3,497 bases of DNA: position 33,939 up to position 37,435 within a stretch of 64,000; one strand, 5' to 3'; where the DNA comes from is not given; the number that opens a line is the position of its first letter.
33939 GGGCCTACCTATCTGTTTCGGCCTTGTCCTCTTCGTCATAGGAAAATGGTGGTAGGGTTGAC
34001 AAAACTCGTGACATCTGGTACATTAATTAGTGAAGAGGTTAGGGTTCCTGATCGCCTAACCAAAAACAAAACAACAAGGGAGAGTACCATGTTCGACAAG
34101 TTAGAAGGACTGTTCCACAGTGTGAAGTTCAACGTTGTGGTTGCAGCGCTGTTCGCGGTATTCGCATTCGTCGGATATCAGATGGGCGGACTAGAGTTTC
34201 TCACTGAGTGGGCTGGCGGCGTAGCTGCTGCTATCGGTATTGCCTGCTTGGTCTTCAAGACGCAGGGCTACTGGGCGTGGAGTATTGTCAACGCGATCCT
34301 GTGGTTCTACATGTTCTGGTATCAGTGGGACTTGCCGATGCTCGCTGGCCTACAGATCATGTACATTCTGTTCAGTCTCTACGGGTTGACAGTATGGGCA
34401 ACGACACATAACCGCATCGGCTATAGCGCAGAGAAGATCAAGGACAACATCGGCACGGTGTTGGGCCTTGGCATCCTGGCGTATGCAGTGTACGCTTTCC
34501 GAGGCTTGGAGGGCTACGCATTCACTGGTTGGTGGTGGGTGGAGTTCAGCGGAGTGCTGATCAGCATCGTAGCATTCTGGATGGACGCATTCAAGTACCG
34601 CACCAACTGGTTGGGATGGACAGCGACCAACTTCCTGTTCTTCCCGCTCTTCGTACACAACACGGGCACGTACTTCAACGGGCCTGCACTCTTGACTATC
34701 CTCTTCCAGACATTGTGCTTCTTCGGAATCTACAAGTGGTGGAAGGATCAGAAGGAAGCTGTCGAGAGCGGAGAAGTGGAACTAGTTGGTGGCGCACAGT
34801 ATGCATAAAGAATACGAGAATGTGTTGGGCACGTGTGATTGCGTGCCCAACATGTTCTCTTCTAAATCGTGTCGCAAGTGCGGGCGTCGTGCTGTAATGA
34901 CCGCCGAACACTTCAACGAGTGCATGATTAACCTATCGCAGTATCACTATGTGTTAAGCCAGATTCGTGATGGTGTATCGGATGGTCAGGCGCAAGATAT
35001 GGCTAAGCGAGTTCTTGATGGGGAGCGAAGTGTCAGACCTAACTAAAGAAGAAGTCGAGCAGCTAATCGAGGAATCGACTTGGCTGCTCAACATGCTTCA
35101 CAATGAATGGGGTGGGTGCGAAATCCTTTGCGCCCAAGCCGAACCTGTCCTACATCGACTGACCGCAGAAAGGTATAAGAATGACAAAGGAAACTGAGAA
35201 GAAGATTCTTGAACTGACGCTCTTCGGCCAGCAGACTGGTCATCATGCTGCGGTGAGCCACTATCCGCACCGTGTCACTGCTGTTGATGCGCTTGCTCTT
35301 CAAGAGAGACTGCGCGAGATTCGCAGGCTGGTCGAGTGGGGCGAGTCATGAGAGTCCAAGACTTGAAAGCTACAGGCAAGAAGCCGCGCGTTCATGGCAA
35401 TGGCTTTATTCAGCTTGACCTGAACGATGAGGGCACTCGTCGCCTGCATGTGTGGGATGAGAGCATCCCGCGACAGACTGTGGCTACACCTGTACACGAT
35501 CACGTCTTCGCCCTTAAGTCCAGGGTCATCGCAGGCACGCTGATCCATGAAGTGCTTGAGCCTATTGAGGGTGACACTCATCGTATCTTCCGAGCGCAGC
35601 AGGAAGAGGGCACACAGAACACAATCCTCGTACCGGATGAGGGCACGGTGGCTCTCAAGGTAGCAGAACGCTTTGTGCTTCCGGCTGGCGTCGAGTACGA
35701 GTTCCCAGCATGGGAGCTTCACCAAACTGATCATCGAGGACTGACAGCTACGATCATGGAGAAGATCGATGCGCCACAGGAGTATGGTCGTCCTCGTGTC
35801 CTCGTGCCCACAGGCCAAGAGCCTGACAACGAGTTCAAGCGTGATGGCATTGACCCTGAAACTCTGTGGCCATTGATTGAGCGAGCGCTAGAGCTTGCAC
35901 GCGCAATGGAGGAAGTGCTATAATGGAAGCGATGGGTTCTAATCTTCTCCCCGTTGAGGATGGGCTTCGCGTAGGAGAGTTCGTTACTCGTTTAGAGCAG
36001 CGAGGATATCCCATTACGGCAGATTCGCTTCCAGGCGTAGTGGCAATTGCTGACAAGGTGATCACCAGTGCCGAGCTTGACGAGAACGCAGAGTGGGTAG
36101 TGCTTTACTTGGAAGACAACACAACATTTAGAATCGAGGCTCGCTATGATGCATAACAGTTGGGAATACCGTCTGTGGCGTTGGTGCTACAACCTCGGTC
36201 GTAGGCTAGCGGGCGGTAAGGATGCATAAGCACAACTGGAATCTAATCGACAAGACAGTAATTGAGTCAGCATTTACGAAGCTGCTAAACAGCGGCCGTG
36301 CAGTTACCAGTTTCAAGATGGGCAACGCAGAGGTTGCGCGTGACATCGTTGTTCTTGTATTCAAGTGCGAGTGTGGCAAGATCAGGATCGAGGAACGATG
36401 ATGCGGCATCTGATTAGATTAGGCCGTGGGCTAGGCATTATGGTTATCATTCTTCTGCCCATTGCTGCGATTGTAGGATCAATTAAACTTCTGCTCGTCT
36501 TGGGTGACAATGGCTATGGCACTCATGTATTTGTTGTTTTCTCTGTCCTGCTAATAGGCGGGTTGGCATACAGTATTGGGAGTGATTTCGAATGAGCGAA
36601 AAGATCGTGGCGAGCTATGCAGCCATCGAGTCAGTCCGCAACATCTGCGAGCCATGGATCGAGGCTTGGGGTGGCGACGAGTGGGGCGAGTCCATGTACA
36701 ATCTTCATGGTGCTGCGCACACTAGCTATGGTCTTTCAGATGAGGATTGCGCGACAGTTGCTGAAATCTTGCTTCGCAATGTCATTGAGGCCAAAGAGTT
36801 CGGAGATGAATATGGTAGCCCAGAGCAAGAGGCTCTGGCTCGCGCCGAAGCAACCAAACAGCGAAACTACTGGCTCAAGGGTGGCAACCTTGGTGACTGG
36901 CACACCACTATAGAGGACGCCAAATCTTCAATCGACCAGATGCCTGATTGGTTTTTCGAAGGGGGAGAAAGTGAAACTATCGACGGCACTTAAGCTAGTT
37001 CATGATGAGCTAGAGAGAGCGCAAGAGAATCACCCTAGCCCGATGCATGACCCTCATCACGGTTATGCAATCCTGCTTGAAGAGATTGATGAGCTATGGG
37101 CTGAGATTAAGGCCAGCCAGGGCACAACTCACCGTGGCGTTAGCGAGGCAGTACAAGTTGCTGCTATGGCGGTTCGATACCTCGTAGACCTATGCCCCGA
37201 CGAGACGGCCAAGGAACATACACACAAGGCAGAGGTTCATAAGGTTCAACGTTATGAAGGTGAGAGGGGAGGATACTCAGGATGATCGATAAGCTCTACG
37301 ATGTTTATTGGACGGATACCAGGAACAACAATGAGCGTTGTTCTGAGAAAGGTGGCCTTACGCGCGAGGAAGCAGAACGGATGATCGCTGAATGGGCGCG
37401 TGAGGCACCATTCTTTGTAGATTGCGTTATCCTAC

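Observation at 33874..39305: NAD+ salvage genes in a phage: PnuC-like transporter, NadR (NMNAT + ribosylnicotinamide kinase), MazG-like NTP-PPase and a metallophosphoesterase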

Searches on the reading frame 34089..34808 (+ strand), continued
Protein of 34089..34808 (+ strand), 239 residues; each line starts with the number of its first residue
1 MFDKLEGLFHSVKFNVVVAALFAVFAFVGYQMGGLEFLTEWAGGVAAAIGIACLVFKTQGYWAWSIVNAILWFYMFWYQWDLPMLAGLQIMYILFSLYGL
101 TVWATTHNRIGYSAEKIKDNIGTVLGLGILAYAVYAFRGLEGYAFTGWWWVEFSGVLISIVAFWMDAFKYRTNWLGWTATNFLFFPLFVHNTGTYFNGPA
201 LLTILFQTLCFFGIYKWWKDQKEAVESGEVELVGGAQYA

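Call 92: find_encoding_contigs(protein=P0136, flank=9000, max_places=1)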
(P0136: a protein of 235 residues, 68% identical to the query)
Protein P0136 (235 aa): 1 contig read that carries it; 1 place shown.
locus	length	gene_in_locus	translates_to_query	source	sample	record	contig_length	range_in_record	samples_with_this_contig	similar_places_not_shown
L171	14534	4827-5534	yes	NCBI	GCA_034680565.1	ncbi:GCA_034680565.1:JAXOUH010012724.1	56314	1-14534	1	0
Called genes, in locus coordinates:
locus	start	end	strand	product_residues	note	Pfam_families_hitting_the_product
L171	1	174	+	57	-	?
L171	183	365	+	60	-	-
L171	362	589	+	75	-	-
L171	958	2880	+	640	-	PF13589:HATPase_c_3 (faint)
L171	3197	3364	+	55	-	-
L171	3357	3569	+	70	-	-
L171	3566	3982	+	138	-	PF00583:Acetyltransf_1 (weak), PF13508:Acetyltransf_7 (weak)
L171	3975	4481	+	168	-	PF16473:Rv2179c-like (weak)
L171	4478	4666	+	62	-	-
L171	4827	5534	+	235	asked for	PF04973:NMN_transporter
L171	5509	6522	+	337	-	PF13521:AAA_28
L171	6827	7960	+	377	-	PF01068:DNA_ligase_A_M, PF14743:DNA_ligase_OB_2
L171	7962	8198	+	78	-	-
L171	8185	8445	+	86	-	-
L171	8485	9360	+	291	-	-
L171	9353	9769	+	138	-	-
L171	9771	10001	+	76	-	-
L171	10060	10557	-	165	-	-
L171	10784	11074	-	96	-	-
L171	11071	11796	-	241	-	PF18896:SLT_3 (weak)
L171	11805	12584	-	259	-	-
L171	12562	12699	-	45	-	-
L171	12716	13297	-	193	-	-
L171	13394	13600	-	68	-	-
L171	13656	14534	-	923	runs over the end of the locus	-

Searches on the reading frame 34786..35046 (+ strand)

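Call 3: search_protein_families(library=pfam, proteins=[window:34786-35046:+], max_evalue=0.01)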
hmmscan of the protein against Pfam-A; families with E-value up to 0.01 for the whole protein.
window:34786-35046:+ (86 aa): 1 family
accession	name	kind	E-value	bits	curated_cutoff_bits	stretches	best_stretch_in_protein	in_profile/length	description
PF22082.2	TtuA_LIM_N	-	0.0019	18.7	27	1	29-43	2-16/26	2-thiouridine synthetase TtuA, N-terminal LIM domain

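Call 6: search_protein_families(library=phrogs, proteins=[window:34786-35046:+], max_evalue=0.001)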
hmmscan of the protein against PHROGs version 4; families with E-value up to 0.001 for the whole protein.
window:34786-35046:+ (86 aa): 0 families

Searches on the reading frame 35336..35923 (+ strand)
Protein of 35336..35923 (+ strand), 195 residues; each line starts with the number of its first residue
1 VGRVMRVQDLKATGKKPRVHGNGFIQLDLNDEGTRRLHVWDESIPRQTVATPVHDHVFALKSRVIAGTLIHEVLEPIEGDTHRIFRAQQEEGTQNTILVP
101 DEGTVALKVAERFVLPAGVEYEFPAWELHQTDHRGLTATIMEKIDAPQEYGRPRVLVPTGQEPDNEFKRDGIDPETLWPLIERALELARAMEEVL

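Call 3: search_protein_families(library=pfam, proteins=[window:35336-35923:+], max_evalue=0.01)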
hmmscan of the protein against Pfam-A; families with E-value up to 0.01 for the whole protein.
window:35336-35923:+ (195 aa): 0 families

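Call 4: search_protein_families(library=ncbifam, proteins=[window:35336-35923:+], max_evalue=0.01)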
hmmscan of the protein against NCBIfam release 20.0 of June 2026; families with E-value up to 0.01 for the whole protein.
window:35336-35923:+ (195 aa): 0 families

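Call 6: search_protein_families(library=phrogs, proteins=[window:35336-35923:+], max_evalue=0.001)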
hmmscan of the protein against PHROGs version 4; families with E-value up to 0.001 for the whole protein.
window:35336-35923:+ (195 aa): 1 family
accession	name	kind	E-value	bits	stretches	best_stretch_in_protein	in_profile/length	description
phrog_4784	-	unknown function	6.1e-19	70.2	1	16-186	11-185/195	-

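Call 50: search_solved_structures(query=window:35336-35923:+, max_evalue=10, show_alignments=1)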
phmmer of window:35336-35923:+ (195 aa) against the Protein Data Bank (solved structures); distinct sequences matched with E-value up to 10: 1.
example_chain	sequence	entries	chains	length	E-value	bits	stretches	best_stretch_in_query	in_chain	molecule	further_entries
1eqk_A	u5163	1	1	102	0.6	13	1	55-89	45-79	ORYZACYSTATIN-I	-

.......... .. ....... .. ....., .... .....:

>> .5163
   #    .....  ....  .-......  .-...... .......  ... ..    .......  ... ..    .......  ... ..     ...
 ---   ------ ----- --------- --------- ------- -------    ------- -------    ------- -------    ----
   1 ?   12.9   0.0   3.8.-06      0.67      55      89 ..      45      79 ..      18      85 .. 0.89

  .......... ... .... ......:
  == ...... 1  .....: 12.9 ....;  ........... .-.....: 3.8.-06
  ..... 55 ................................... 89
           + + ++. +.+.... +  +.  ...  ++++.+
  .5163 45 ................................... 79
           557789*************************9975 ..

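Call 60: search_protein_families(library=pfam, proteins=[window:35336-35923:+], max_evalue=10)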
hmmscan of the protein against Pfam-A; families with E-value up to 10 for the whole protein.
window:35336-35923:+ (195 aa): 0 families

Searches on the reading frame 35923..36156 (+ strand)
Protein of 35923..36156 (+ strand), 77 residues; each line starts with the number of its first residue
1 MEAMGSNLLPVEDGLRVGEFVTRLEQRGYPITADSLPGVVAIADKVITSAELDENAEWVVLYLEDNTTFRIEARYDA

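Call 3: search_protein_families(library=pfam, proteins=[window:35923-36156:+], max_evalue=0.01)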
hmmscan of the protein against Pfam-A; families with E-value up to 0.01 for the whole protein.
window:35923-36156:+ (77 aa): 0 families

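Call 6: search_protein_families(library=phrogs, proteins=[window:35923-36156:+], max_evalue=0.001)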
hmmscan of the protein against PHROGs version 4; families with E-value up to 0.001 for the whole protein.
window:35923-36156:+ (77 aa): 0 families

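Call 60: search_protein_families(library=pfam, proteins=[window:35923-36156:+], max_evalue=10)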
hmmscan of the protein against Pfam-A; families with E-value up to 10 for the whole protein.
window:35923-36156:+ (77 aa): 1 family
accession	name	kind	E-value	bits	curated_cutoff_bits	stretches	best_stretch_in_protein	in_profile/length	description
PF06442.17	DHFR_2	-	0.21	11.9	25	1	14-42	40-68/78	R67 dihydrofolate reductase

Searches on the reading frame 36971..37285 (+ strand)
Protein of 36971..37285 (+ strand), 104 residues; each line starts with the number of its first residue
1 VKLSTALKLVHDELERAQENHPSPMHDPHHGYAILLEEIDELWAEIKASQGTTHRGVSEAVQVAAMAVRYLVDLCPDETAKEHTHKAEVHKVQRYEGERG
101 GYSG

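Call 3: search_protein_families(library=pfam, proteins=[window:36971-37285:+], max_evalue=0.01)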
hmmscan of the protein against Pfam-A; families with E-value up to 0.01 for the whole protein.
window:36971-37285:+ (104 aa): 0 families

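Call 4: search_protein_families(library=ncbifam, proteins=[window:36971-37285:+], max_evalue=0.01)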
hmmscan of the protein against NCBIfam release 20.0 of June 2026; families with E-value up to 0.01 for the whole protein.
window:36971-37285:+ (104 aa): 0 families

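Call 6: search_protein_families(library=phrogs, proteins=[window:36971-37285:+], max_evalue=0.001)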
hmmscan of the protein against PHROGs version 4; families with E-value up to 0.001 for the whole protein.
window:36971-37285:+ (104 aa): 3 families
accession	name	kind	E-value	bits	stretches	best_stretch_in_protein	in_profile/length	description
phrog_25385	-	unknown function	4.2e-11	44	1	9-48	11-49/128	-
phrog_2831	-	unknown function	3.9e-09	37.3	1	3-94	16-114/295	-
phrog_31484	-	unknown function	6.7e-06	26.5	1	4-74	115-190/230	-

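Call 49: search_solved_structures(query=window:36971-37285:+, max_evalue=10, show_alignments=2)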
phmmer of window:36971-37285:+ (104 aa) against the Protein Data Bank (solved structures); distinct sequences matched with E-value up to 10: 7.
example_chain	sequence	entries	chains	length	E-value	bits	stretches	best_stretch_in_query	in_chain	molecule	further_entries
2iol_A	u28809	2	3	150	0.26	15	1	5-84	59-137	Programmed Cell Death 4, Pdcd4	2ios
5bu7_A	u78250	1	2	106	0.26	15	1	5-54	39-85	Soluble cytochrome b562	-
5woq_A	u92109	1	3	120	0.33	14.7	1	26-65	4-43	Transcriptional regulator ClgR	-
2ion_A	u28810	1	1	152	0.51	14.1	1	5-79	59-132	Programmed Cell Death 4, Pdcd4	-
2ggf_A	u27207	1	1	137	0.89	13.3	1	7-79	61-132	Programmed cell death 4, isoform 1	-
2nsz_A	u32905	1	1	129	1.1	13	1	5-77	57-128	Programmed cell death protein 4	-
3eiq_C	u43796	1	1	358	1.3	12.8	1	5-83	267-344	Programmed cell death protein 4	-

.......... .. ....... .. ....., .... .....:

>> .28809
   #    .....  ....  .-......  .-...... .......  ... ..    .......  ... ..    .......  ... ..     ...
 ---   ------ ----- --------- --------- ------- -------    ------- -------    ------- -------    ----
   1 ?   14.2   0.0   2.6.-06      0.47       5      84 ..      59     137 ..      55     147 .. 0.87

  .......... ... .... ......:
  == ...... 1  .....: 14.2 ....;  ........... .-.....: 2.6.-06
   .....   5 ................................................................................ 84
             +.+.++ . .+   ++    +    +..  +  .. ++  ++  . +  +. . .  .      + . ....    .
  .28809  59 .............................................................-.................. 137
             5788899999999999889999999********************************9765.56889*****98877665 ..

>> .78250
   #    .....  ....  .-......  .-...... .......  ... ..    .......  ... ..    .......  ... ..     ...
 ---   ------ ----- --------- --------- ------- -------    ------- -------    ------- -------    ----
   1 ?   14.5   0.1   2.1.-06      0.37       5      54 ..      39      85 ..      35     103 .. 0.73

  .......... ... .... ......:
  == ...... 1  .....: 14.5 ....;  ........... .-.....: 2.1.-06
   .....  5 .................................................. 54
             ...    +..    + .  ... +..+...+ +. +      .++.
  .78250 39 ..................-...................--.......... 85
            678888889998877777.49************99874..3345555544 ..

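Call 60: search_protein_families(library=pfam, proteins=[window:36971-37285:+], max_evalue=10)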
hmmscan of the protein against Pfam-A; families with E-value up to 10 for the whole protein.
window:36971-37285:+ (104 aa): 2 families
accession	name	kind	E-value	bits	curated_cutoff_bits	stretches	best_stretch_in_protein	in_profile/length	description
PF03935.22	SKN1_KRE6_Sbg1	-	0.094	11.6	30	1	18-98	274-341/501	Beta-glucan synthesis-associated protein SKN1/KRE6/Sbg1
PF12205.13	GIT1_C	-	0.096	13.4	25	1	37-86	13-59/110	G protein-coupled receptor kinase-interacting protein 1 C term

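Call 62: find_homologous_proteins(query=window:36971-37285:+, max_evalue=0.001)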
Query window:36971-37285:+ (104 aa): 25 proteins with E <= 0.001 among 25 candidates.
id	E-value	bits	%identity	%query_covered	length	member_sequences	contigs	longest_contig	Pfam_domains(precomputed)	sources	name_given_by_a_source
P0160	2.2e-46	174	100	77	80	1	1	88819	-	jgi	jgi:hypothetical protein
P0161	1.2e-34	137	66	100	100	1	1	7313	-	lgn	-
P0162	8.8e-32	127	62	100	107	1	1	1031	-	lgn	-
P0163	8.8e-29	118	61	87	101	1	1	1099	-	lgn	-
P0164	2.4e-27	113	60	100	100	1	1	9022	-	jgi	-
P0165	4.9e-27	112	58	100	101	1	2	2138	-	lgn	-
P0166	5.6e-27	112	58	100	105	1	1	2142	-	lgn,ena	-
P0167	4.0e-26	109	59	100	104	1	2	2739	-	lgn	-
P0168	7.6e-15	73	59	70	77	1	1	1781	-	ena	-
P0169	1.6e-12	66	55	73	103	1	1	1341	-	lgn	-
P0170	2.4e-12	65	54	67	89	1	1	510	-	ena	-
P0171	1.6e-11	62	55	63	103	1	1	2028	-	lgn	-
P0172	3.1e-11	61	52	71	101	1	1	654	-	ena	-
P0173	5.1e-11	61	48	74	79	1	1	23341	-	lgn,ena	-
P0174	2.1e-10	59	47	72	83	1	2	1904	-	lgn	-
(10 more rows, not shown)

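Call 69: predict_structure(alignment_id=A4)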
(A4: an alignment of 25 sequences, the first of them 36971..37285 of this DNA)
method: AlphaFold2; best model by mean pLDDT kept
length: 104 residues; sequences in the alignment: 25
mean_pLDDT: 92.2   pTM: 0.77
mean pLDDT of the five models: 92.2, 91.3, 89.4, 89.0, 83.2
residues with pLDDT >= 90: 83; 70-90: 13; 50-70: 8; < 50: 0
segments of 3 or more residues with pLDDT < 50: none
pLDDT, mean of each block of 10 residues (from residue 1): 98 97 96 98 98 97 98 94 89 71 58
secondary structure, 60 per line:
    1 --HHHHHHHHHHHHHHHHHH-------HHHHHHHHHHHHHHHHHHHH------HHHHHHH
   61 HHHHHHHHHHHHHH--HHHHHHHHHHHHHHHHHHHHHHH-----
elements in order: H3-20 H28-47 H54-74 H77-99

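Call 75: fold_search(model_id=the predicted structure, library=pdb)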
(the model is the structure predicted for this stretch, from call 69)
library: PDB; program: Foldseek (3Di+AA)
matches with E <= 10: 35; with E <= 0.001: 0
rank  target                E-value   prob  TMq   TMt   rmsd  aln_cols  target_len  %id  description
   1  4v8i_D2               1.4e+00  0.60  0.38  0.53   5.1        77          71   17  Crystal structure of YfiA bound to the 70S ribosome. (released 2014-07-09)
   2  7bgn_C                1.9e+00  0.38  0.38  0.21   6.7        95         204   14  Crystal structure of MtHISN2-AMP complex, a bifunctional enzyme from the histidine biosynthetic pathway (released 2021-05-19)
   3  5ie9_C                2.4e+00  0.47  0.51  0.55   5.8        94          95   17  Crystal structure of the Bacillus-conserved MazG protein, a nucleotide pyrophosphohydrolase (released 2016-03-30)
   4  1yvw_A                2.6e+00  0.41  0.44  0.49   5.8        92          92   15  Crystal structure of Phosphoribosyl-ATP pyrophosphohydrolase from Bacillus cereus. NESGC target BcR13. (released 2005-03-01)
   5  7bgn_B                2.9e+00  0.38  0.45  0.25   6.8        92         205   20  Crystal structure of MtHISN2-AMP complex, a bifunctional enzyme from the histidine biosynthetic pathway (released 2021-05-19)
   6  7bgn_F                2.9e+00  0.20  0.33  0.18   8.3        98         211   17  Crystal structure of MtHISN2-AMP complex, a bifunctional enzyme from the histidine biosynthetic pathway (released 2021-05-19)
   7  5e81_G5               3.2e+00  0.30  0.36  0.52   5.3        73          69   20  Structure of T. thermophilus 70S ribosome complex with mRNA and tRNALys in the A-site with wobble pair (released 2016-01-27)
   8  7bgm_B                3.2e+00  0.21  0.39  0.22   7.6        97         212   14  Crystal structure of MtHISN2, a bifunctional enzyme from the histidine biosynthetic pathway (released 2021-05-19)
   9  8fvt_A                3.4e+00  0.06  0.17  0.18   8.8        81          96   22  Multi-state design of two-state switchable hinge proteins (released 2023-08-16)
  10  9a2i_MODEL_1_A        4.3e+00  0.10  0.27  0.07  11.2       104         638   12  Model of E. coli DnaK by in-cell photo-crosslinking MS and deep learning (released 2023-02-24)
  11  1k40                  4.3e+00  0.05  0.16  0.14  11.5        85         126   16  crystal structure of the FAT domain of focal adhesion kinase (released 2002-02-06)
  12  7bgm_A                4.6e+00  0.20  0.40  0.22   6.6        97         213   14  Crystal structure of MtHISN2, a bifunctional enzyme from the histidine biosynthetic pathway (released 2021-05-19)
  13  4x5m_C                4.6e+00  0.16  0.37  0.41   8.2        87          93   14  Crystal structure of SemiSWEET in the inward-open conformation (released 2015-01-21)
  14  7bgn_E                4.8e+00  0.28  0.45  0.26   6.7        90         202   18  Crystal structure of MtHISN2-AMP complex, a bifunctional enzyme from the histidine biosynthetic pathway (released 2021-05-19)
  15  8w0f_7                4.8e+00  0.08  0.23  0.06  13.5        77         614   22  Cryo-EM structure of a human MCM2-7 double hexamer on dsDNA (released 2024-10-02)
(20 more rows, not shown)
